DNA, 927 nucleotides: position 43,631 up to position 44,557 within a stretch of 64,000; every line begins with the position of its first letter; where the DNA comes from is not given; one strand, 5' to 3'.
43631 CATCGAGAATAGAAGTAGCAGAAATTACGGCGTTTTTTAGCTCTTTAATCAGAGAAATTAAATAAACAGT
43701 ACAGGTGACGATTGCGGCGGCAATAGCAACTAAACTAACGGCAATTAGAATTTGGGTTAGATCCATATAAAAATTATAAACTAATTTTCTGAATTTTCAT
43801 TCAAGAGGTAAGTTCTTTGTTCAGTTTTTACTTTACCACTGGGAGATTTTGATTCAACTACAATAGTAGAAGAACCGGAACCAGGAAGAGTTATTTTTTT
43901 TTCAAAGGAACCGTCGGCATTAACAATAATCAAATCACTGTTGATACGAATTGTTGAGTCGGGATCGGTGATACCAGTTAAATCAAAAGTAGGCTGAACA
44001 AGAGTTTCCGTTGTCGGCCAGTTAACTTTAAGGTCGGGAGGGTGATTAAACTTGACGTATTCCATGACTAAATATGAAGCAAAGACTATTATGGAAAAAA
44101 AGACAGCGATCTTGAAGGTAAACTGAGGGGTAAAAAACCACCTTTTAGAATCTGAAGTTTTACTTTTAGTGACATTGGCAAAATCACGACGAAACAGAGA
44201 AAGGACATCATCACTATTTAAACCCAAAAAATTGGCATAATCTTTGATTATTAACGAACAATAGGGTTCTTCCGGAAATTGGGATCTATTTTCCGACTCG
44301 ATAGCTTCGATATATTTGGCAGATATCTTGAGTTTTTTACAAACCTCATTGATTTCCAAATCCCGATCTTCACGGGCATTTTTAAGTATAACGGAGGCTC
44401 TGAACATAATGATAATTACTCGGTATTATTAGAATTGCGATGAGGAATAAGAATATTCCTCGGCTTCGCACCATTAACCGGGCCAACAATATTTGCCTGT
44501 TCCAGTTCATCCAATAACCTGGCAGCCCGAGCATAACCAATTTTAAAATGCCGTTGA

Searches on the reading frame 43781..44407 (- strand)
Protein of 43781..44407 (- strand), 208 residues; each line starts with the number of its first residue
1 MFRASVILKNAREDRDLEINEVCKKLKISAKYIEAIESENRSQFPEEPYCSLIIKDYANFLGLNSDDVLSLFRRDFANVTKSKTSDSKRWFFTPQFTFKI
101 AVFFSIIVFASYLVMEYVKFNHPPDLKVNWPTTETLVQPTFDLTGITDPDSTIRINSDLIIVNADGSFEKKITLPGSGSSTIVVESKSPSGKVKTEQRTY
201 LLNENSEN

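Call 61: search_protein_families(library=pfam, proteins=[window:43781-44407:-], max_evalue=0.0001)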
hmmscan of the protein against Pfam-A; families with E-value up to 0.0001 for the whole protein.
window:43781-44407:- (208 aa): 3 families
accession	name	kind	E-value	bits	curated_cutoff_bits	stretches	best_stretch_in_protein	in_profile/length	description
PF13413.12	HTH_25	-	2.3e-16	59.8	24.6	1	7-67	1-61/62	Helix-turn-helix domain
PF09136.16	Glucodextran_B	-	6.5e-10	39.2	27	1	124-202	1-81/83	Glucodextranase, domain B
PF12844.13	HTH_19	-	1.2e-07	31.9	30.2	1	8-70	4-60/64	Helix-turn-helix domain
